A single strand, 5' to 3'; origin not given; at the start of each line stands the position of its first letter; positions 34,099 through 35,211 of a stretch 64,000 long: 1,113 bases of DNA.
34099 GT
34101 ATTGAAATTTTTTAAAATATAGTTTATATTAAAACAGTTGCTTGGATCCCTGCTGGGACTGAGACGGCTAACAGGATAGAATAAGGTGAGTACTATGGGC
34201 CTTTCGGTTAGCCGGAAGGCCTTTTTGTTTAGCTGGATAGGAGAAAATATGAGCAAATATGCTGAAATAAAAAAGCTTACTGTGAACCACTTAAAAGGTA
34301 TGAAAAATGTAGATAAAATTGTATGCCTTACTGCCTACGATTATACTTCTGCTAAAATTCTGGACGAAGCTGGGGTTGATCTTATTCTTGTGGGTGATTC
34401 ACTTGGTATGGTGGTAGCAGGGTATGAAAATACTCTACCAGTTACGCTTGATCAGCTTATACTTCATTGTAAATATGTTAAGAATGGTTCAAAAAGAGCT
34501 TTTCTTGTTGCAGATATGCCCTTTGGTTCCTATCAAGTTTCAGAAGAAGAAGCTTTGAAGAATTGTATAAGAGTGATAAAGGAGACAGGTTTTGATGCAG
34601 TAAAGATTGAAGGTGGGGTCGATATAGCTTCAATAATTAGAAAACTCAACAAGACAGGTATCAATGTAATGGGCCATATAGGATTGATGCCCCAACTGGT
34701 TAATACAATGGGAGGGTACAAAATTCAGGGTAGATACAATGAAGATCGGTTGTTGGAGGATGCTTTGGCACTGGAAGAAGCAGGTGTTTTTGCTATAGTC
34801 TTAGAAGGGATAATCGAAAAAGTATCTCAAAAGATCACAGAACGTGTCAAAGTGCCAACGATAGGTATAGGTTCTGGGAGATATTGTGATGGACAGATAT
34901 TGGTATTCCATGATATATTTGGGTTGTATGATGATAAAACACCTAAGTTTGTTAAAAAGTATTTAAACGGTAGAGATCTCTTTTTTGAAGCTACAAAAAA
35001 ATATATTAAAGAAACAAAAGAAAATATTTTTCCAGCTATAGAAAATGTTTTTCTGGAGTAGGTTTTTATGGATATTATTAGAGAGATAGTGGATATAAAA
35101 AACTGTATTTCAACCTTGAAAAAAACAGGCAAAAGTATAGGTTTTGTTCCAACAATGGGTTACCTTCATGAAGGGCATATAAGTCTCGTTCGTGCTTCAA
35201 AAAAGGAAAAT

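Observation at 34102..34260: Candidate riboswitch/attenuator controlling panBCD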

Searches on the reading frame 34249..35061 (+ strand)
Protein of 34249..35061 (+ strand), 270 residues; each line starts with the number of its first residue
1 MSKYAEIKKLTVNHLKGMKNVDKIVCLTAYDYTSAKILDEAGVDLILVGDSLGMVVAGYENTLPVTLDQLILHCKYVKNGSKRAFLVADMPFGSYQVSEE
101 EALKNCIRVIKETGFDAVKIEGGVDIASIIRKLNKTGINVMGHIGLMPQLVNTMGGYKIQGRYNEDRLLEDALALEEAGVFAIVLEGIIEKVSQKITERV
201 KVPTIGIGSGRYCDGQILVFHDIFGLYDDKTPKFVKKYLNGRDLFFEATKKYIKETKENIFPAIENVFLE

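Call 7: search_protein_families(library=pfam, proteins=[window:34249-35061:+])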
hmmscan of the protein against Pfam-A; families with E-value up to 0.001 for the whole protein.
window:34249-35061:+ (270 aa): 1 family
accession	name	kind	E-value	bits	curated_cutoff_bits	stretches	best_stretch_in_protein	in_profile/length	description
PF02548.21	Pantoate_transf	-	6.1e-108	360.6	28.7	1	9-263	1-258/259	Ketopantoate hydroxymethyltransferase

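Call 10: find_related_loci(query=window:34249-35061:+, collection=genome_contigs, flank=3000)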
Query window:34249-35061:+ (270 aa) in genome_contigs; peptide patterns used: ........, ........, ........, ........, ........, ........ (x = any residue, [..] = any of these).
240 stretches matched a pattern; 25 encode a relative of the query (tblastn E <= 1e-3); 25 distinct loci.
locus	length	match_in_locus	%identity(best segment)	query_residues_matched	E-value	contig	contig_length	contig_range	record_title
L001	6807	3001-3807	47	1-268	9e-79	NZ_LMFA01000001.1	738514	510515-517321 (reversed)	Rhizobium sp. Root482 contig_1, whole genome shotgun sequence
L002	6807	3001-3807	47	1-268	2e-78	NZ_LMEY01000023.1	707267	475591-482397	Rhizobium sp. Root1334 contig_3, whole genome shotgun sequence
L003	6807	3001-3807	47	1-268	8e-78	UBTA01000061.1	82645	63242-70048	Rhizobiales bacterium isolate AFS031141 genome assembly, contig: contig_61, whole genome shotgun sequence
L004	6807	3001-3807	47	1-268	5e-78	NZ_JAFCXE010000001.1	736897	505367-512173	Pararhizobium sp. PWRC1-1 NODE_1_length_736897_cov_61.650459, whole genome shotgun sequence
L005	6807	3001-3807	47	1-268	7e-78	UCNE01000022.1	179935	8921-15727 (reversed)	Rhizobiales bacterium isolate R129_K genome assembly, contig: contig_22, whole genome shotgun sequence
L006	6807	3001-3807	47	1-268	1e-77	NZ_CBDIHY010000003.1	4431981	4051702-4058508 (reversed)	MAG: Pararhizobium sp. isolate 96438dff-7fe1-42bd-91c1-dbcce6d38b4d chromosome_3, whole genome shotgun sequence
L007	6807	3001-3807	47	1-268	2e-77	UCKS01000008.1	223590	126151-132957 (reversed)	Rhizobiales bacterium isolate AFS094519 genome assembly, contig: contig_8, whole genome shotgun sequence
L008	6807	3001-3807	46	1-268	2e-77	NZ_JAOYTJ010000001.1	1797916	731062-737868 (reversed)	Pararhizobium sp. BT-229 BT.229_ctg001, whole genome shotgun sequence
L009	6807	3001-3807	46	1-268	5e-77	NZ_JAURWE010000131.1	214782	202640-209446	MAG: Pararhizobium sp. isolate E1_metabat.bin.50_sub E1_k141_121128, whole genome shotgun sequence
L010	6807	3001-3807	46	1-268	2e-77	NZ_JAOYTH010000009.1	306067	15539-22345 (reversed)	Pararhizobium sp. YC-54 YC.54_ctg009, whole genome shotgun sequence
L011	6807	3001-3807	46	1-268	4e-77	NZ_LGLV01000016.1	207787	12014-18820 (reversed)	Pararhizobium polonicum strain F5.1 contig_12, whole genome shotgun sequence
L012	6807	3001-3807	46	1-268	8e-77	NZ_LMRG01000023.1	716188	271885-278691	Rhizobium sp. Leaf453 contig_3, whole genome shotgun sequence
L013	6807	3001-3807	46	1-268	8e-77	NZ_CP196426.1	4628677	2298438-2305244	Pararhizobium sp. O133 chromosome 1, complete sequence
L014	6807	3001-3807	46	1-268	7e-77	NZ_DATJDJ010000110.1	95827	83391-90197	MAG: Pararhizobium sp. isolate SMAG_U15404 k141_351165, whole genome shotgun sequence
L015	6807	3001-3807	46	1-268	8e-77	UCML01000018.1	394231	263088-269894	Rhizobiales bacterium isolate R129_J genome assembly, contig: contig_18, whole genome shotgun sequence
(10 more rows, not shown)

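Call 13: find_homologous_proteins(query=window:34249-35061:+, max_evalue=1e-60)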
Query window:34249-35061:+ (270 aa): 6813 proteins with E <= 1e-60 among 8000 candidates; the best 120 are listed.
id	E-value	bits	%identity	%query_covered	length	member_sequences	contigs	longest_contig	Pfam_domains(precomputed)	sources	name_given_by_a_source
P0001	3.6e-173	592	100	100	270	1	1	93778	PF02548.22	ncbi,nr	ncbi:MAG: 3-methyl-2-oxobutanoate hydroxymethyltransferase [Calditerrivibrio sp.]|nr:3-methyl-2-oxob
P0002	1.2e-132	459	75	100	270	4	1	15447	PF13714.13,PF02548.22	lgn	-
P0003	2.4e-131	455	74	100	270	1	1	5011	PF02548.22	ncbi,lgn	ncbi:MAG: 3-methyl-2-oxobutanoate hydroxymethyltransferase [Deferribacterales bacterium]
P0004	3.6e-130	451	72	100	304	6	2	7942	PF02548.22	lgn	-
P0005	4.6e-130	451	73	100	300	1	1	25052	PF02548.22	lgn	-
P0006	2.0e-126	439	68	100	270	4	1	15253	PF13714.13,PF02548.22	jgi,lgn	jgi:3-methyl-2-oxobutanoate hydroxymethyltransferase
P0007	6.9e-126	437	70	100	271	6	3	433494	PF13714.13,PF02548.22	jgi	-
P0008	3.5e-119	415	69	100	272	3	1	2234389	PF02548.22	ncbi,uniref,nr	ncbi:3-methyl-2-oxobutanoate hydroxymethyltransferase [Deferribacter desulfuricans SSM1]|uniref:3-me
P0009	1.1e-116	407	68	100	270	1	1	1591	PF13714.13,PF02548.22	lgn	-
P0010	3.0e-116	406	67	100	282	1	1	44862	PF02548.22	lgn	-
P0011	1.5e-113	397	65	99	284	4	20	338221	PF02548.22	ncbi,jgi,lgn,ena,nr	ncbi:MAG: 3-methyl-2-oxobutanoate hydroxymethyltransferase [Deferribacteres bacterium]|nr:panB [Defe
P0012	4.8e-113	395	66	100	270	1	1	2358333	PF02548.22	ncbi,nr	ncbi:3-methyl-2-oxobutanoate hydroxymethyltransferase [Deferribacteraceae bacterium V6Fe1]|nr:3-meth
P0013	2.9e-112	393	64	100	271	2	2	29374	PF02548.22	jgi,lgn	-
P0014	3.6e-112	392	65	100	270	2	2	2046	PF02548.22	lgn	-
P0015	7.4e-112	391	64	99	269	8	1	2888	PF02548.22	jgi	-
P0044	4.5e-106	372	61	99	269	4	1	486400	PF02548.22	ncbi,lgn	ncbi:MAG: 3-methyl-2-oxobutanoate hydroxymethyltransferase [Deferribacterales bacterium]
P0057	4.8e-103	362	61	99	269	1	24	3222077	PF13714.13,PF02548.22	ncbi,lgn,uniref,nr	ncbi:3-methyl-2-oxobutanoatehydroxymethyltransferase [Denitrovibrio acetiphilus DSM 12809]|uniref:3-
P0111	3.3e-91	324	57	97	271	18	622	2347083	PF13714.13,PF02548.22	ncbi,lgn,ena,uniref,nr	ncbi:3-methyl-2-oxobutanoate hydroxymethyltransferase [Mucispirillum schaedleri ASF457]|uniref:3-met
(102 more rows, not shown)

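Call 14: find_encoding_contigs(protein=P0002, flank=2500, max_places=2)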
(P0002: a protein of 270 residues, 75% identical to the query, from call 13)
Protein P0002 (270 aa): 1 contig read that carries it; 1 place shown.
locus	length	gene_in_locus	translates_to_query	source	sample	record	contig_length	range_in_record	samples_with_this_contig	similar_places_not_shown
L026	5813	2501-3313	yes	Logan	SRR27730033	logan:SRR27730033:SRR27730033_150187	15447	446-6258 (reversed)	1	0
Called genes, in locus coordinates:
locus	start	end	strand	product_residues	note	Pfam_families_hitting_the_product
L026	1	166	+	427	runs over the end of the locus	PF03952:Enolase_N, PF00113:Enolase_C, PF13378:MR_MLE_C (weak)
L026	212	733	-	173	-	PF25087:GMPPB_C (faint), PF21711:DCTN5 (weak), PF25084:LbH_EIF2B (weak), PF00132:Hexapep (weak)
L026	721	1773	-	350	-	PF00512:HisKA, PF02518:HATPase_c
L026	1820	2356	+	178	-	PF12844:HTH_19, PF13443:HTH_26, PF13560:HTH_31, PF01381:HTH_3, PF02311:AraC_binding (weak), PF07883:Cupin_2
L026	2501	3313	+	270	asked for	PF02548:Pantoate_transf, PF13714:PEP_mutase (weak)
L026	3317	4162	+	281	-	PF02569:Pantoate_ligase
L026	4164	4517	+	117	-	PF02261:Asp_decarbox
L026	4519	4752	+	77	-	PF13192:Thioredoxin_3 (weak)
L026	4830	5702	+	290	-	PF00892:EamA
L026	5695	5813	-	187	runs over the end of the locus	?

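Call 15: find_encoding_contigs(protein=P0005, flank=2500, max_places=2)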
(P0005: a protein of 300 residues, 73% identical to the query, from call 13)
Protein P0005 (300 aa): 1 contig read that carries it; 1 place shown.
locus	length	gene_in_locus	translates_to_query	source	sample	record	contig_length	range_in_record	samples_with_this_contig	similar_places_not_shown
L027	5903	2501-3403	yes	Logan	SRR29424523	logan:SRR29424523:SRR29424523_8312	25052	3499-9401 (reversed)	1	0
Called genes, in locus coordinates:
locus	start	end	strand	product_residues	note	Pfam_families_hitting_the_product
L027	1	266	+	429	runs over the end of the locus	PF03952:Enolase_N, PF00113:Enolase_C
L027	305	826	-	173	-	PF21711:DCTN5 (faint), PF00132:Hexapep (faint), PF25087:GMPPB_C (faint), PF25084:LbH_EIF2B (weak)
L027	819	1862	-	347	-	PF00512:HisKA, PF02518:HATPase_c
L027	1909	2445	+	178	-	PF12844:HTH_19, PF13443:HTH_26, PF13560:HTH_31, PF01381:HTH_3, PF02311:AraC_binding (weak), PF07883:Cupin_2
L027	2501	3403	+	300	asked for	PF02548:Pantoate_transf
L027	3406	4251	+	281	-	PF02569:Pantoate_ligase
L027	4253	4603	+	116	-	PF02261:Asp_decarbox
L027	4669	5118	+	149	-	PF01584:CheW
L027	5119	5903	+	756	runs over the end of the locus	PF00270:DEAD, PF04851:ResIII, PF00271:Helicase_C, PF22590:Cas3-like_C_2 (weak), PF19833:RecG_dom3_C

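Call 16: find_encoding_contigs(protein=P0007, flank=2500, max_places=3)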
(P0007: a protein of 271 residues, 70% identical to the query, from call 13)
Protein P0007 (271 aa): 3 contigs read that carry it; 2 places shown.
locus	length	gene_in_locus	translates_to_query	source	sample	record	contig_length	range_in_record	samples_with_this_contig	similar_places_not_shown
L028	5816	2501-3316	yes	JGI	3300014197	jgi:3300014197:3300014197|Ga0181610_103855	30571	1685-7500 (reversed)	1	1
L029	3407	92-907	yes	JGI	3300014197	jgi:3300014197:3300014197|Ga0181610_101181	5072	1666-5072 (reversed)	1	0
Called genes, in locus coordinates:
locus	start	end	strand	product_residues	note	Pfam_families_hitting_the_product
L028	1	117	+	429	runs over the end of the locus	PF03952:Enolase_N, PF00113:Enolase_C, PF13378:MR_MLE_C (weak)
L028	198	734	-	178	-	PF21711:DCTN5 (weak), PF25084:LbH_EIF2B (weak), PF00132:Hexapep (weak)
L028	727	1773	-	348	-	PF00512:HisKA, PF02518:HATPase_c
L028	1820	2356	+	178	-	PF12844:HTH_19, PF13443:HTH_26, PF13560:HTH_31, PF01381:HTH_3, PF02311:AraC_binding (weak), PF07883:Cupin_2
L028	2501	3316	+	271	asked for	PF02548:Pantoate_transf, PF13714:PEP_mutase (weak)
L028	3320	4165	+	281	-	PF02569:Pantoate_ligase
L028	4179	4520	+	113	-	PF02261:Asp_decarbox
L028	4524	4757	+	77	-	-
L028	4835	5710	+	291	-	PF00892:EamA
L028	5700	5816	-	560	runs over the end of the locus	PF08497:Radical_SAM_N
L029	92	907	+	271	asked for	PF02548:Pantoate_transf, PF13714:PEP_mutase (weak)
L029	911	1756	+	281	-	PF02569:Pantoate_ligase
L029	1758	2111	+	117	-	PF02261:Asp_decarbox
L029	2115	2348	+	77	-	-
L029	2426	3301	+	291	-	PF00892:EamA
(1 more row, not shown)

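Call 17: find_encoding_contigs(protein=P0008, flank=2500, max_places=2)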
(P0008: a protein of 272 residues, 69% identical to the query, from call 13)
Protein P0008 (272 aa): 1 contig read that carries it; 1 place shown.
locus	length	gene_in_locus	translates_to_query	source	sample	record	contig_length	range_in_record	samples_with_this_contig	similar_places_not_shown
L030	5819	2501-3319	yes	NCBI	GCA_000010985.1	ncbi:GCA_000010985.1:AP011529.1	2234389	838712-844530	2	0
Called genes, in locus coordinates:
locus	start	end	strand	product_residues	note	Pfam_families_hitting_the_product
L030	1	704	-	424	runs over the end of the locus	PF01979:Amidohydro_1, PF12890:DHOase, PF07969:Amidohydro_3 (weak)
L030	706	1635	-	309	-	PF02729:OTCace_N, PF00185:OTCace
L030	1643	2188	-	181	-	PF00156:Pribosyltran, PF24390:PRTase-CE (weak), PF14681:UPRTase (faint)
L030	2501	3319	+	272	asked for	PF02548:Pantoate_transf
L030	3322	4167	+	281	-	PF02569:Pantoate_ligase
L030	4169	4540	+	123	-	PF02261:Asp_decarbox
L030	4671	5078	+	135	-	PF01814:Hemerythrin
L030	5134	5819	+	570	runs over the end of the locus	PF11845:Tll0287-like, PF00672:HAMP, PF00015:MCPsignal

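Call 18: find_encoding_contigs(protein=P0011, flank=2500, max_places=3)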
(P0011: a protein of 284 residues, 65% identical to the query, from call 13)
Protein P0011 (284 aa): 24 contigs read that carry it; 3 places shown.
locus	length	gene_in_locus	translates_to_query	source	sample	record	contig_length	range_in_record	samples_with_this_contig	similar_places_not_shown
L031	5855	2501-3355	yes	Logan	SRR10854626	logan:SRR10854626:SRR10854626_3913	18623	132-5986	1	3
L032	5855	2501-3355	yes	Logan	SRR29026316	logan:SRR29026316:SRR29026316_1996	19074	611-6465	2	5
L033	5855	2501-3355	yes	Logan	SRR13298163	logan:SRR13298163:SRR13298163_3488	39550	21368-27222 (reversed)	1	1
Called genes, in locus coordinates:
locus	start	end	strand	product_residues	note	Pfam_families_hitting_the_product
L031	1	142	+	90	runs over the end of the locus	?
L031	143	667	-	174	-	PF00132:Hexapep, PF25084:LbH_EIF2B (faint), PF14602:Hexapep_2 (faint), PF25087:GMPPB_C (faint), PF00132:Hexapep (weak)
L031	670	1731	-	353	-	PF00512:HisKA, PF02518:HATPase_c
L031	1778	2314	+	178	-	PF12844:HTH_19, PF13443:HTH_26, PF13560:HTH_31, PF01381:HTH_3, PF02311:AraC_binding (weak), PF07883:Cupin_2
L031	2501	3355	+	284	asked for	PF02548:Pantoate_transf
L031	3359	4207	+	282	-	PF02569:Pantoate_ligase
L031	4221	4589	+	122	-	PF02261:Asp_decarbox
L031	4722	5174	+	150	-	PF01584:CheW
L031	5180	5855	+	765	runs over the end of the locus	PF17191:RecG_wedge, PF00270:DEAD, PF04851:ResIII, PF00271:Helicase_C, PF22590:Cas3-like_C_2 (weak), PF19833:RecG_dom3_C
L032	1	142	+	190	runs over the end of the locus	PF01381:HTH_3, PF12844:HTH_19, PF13443:HTH_26, PF13560:HTH_31, PF07883:Cupin_2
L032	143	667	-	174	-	PF00132:Hexapep, PF25084:LbH_EIF2B (faint), PF14602:Hexapep_2 (faint), PF25087:GMPPB_C (faint), PF00132:Hexapep (weak)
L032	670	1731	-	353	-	PF00512:HisKA, PF02518:HATPase_c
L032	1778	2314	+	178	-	PF12844:HTH_19, PF13443:HTH_26, PF13560:HTH_31, PF01381:HTH_3, PF02311:AraC_binding (weak), PF07883:Cupin_2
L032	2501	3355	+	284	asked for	PF02548:Pantoate_transf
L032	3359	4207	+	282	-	PF02569:Pantoate_ligase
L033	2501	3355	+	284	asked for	PF02548:Pantoate_transf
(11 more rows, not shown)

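Call 19: find_encoding_contigs(protein=P0012, flank=2500, max_places=2)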
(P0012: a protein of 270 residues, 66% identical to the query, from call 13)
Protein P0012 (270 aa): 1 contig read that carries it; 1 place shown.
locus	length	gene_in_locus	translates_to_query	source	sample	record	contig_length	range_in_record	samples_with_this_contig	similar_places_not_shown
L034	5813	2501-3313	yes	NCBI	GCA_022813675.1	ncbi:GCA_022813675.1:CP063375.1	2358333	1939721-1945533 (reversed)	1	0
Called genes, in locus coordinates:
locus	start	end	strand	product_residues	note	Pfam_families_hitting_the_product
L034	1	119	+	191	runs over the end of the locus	PF01381:HTH_3, PF12844:HTH_19, PF13443:HTH_26, PF13560:HTH_31 (weak), PF07883:Cupin_2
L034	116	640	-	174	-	PF00132:Hexapep, PF21711:DCTN5 (weak), PF25087:GMPPB_C (faint), PF14602:Hexapep_2 (faint), PF25084:LbH_EIF2B (weak), PF00132:Hexapep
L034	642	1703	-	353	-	PF00512:HisKA, PF02518:HATPase_c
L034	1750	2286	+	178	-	PF12844:HTH_19, PF13443:HTH_26, PF13560:HTH_31, PF01381:HTH_3, PF02311:AraC_binding (weak), PF07883:Cupin_2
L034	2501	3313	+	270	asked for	PF02548:Pantoate_transf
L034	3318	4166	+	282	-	PF02569:Pantoate_ligase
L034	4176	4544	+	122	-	PF02261:Asp_decarbox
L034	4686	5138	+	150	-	PF01584:CheW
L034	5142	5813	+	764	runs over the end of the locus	PF17191:RecG_wedge (weak), PF04851:ResIII, PF00270:DEAD, PF00271:Helicase_C, PF22590:Cas3-like_C_2 (weak), PF19833:RecG_dom3_C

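Call 20: find_encoding_contigs(protein=P0057, flank=2500, max_places=2)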
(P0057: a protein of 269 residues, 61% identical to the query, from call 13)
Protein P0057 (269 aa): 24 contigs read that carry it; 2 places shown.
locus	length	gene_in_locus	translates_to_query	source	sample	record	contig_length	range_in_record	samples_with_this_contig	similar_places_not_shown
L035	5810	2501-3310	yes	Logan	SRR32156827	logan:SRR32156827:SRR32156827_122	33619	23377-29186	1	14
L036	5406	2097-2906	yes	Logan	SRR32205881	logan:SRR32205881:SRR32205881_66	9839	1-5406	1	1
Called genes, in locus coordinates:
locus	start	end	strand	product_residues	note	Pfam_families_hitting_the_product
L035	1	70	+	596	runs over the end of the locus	PF01336:tRNA_anti-codon, PF00152:tRNA-synt_2, PF02938:GAD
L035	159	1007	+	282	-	PF14346:DUF4398 (weak)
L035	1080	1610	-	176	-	PF25084:LbH_EIF2B (weak), PF00132:Hexapep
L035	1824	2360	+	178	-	PF12844:HTH_19, PF13443:HTH_26, PF13560:HTH_31, PF01381:HTH_3, PF07883:Cupin_2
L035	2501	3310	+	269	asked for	PF02548:Pantoate_transf, PF13714:PEP_mutase (weak)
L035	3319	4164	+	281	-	PF02569:Pantoate_ligase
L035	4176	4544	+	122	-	PF02261:Asp_decarbox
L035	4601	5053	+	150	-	PF01584:CheW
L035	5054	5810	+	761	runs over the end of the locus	PF17191:RecG_wedge, PF04851:ResIII, PF00270:DEAD, PF00271:Helicase_C, PF22590:Cas3-like_C_2 (weak), PF19833:RecG_dom3_C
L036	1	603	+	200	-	?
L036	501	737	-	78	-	-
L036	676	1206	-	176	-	PF25084:LbH_EIF2B (weak), PF00132:Hexapep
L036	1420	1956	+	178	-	PF12844:HTH_19, PF13443:HTH_26, PF13560:HTH_31, PF01381:HTH_3, PF07883:Cupin_2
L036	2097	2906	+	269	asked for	PF02548:Pantoate_transf, PF13714:PEP_mutase (weak)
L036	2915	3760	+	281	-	PF02569:Pantoate_ligase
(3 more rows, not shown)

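Call 21: find_encoding_contigs(protein=P0006, flank=2500, max_places=2)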
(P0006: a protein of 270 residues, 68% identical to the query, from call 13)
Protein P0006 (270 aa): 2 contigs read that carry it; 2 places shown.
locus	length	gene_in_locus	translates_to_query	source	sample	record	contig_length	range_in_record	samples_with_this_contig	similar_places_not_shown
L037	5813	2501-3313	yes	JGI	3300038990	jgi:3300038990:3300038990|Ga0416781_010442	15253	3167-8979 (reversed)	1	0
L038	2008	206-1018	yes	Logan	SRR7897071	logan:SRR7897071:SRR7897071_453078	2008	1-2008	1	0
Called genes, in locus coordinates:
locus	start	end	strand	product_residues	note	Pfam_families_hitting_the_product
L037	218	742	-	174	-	PF21711:DCTN5 (weak), PF25087:GMPPB_C (faint), PF25084:LbH_EIF2B (weak), PF00132:Hexapep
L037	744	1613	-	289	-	PF00512:HisKA, PF02518:HATPase_c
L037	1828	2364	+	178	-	PF12844:HTH_19, PF13413:HTH_25 (weak), PF13443:HTH_26, PF13560:HTH_31, PF01381:HTH_3, PF07883:Cupin_2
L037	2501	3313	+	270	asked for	PF02548:Pantoate_transf, PF13714:PEP_mutase (faint)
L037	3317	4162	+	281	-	PF02569:Pantoate_ligase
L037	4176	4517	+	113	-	PF02261:Asp_decarbox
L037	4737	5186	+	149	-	PF01584:CheW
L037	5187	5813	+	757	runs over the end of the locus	PF17191:RecG_wedge (faint), PF00270:DEAD, PF04851:ResIII, PF00271:Helicase_C, PF22590:Cas3-like_C_2 (weak), PF19833:RecG_dom3_C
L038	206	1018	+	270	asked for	PF02548:Pantoate_transf, PF13714:PEP_mutase (faint)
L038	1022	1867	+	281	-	PF02569:Pantoate_ligase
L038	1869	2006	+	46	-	?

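Call 59: find_encoding_contigs(protein=P0003, flank=1500, max_places=2)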
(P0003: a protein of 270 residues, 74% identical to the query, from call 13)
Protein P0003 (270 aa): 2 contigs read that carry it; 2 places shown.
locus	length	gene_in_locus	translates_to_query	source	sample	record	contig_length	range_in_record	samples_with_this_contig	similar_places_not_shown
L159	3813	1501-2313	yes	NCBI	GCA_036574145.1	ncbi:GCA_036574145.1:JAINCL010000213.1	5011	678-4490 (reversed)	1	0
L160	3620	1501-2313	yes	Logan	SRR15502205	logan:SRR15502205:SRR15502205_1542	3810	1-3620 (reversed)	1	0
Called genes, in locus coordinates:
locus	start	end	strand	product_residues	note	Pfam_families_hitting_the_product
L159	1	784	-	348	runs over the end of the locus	PF00512:HisKA, PF02518:HATPase_c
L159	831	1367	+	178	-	PF12844:HTH_19, PF13443:HTH_26, PF13560:HTH_31, PF01381:HTH_3, PF02311:AraC_binding (weak), PF07883:Cupin_2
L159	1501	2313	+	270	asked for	PF02548:Pantoate_transf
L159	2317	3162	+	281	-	PF02569:Pantoate_ligase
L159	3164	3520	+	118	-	PF02261:Asp_decarbox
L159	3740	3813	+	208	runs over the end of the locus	PF01726:LexA_DNA_bind, PF00717:Peptidase_S24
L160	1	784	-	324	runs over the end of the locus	?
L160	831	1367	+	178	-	PF12844:HTH_19, PF13443:HTH_26, PF13560:HTH_31, PF01381:HTH_3, PF02311:AraC_binding (weak), PF07883:Cupin_2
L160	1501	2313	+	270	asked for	PF02548:Pantoate_transf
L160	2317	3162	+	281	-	PF02569:Pantoate_ligase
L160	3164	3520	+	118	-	PF02261:Asp_decarbox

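Call 60: find_encoding_contigs(protein=P0004, flank=1500, max_places=2)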
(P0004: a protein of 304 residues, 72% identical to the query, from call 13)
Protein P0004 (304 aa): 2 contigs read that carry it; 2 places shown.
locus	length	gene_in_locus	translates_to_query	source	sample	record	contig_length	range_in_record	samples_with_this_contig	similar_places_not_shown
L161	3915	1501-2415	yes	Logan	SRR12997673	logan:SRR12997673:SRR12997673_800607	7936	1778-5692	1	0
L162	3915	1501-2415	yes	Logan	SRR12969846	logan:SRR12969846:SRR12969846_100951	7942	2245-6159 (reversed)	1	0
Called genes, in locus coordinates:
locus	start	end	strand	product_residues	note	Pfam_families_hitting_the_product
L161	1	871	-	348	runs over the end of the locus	PF00512:HisKA, PF02518:HATPase_c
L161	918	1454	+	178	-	PF12844:HTH_19, PF13443:HTH_26, PF13560:HTH_31, PF01381:HTH_3, PF02311:AraC_binding (weak), PF07883:Cupin_2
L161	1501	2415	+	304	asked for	PF02548:Pantoate_transf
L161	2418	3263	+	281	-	PF02569:Pantoate_ligase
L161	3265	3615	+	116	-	PF02261:Asp_decarbox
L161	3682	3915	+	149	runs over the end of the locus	PF01584:CheW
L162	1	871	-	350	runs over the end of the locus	PF00512:HisKA, PF02518:HATPase_c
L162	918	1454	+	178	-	PF12844:HTH_19, PF13443:HTH_26, PF13560:HTH_31, PF01381:HTH_3, PF02311:AraC_binding (weak), PF07883:Cupin_2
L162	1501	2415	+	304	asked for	PF02548:Pantoate_transf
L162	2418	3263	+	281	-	PF02569:Pantoate_ligase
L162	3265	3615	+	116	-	PF02261:Asp_decarbox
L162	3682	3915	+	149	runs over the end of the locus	PF01584:CheW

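Call 61: find_encoding_contigs(protein=P0111, flank=1500, max_places=2)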
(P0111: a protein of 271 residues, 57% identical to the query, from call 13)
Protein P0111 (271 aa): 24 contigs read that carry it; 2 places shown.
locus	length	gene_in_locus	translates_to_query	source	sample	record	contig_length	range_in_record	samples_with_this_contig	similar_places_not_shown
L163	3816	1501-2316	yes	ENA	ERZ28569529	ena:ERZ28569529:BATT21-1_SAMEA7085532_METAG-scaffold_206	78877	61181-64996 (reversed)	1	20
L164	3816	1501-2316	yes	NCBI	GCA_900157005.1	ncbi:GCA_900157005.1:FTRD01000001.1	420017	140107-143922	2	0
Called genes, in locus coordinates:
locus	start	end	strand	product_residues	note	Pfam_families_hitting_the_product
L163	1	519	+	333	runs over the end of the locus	PF03783:CsgG (weak)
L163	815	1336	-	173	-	-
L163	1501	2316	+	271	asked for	PF02548:Pantoate_transf, PF13714:PEP_mutase (weak)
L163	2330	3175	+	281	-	PF02569:Pantoate_ligase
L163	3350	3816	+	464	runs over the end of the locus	PF00115:COX1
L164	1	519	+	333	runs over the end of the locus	PF03783:CsgG (weak)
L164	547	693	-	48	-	-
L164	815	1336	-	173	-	-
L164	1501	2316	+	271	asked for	PF02548:Pantoate_transf, PF13714:PEP_mutase (weak)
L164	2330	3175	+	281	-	PF02569:Pantoate_ligase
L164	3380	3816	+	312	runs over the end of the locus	PF00665:rve, PF13683:rve_3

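Call 62: find_encoding_contigs(protein=P0044, flank=1500, max_places=2)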
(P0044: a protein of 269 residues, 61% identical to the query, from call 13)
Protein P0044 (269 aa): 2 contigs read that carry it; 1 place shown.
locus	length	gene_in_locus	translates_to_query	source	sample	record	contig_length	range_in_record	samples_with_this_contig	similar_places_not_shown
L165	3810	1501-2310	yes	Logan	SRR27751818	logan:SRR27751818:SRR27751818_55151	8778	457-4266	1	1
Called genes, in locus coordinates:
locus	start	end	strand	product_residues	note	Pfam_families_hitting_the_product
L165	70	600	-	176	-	PF25084:LbH_EIF2B (weak), PF00132:Hexapep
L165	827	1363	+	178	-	PF12844:HTH_19, PF13443:HTH_26, PF13560:HTH_31, PF01381:HTH_3, PF07883:Cupin_2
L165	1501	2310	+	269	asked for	PF02548:Pantoate_transf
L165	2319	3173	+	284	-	PF02569:Pantoate_ligase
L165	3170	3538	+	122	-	PF02261:Asp_decarbox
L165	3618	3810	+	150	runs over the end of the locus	PF01584:CheW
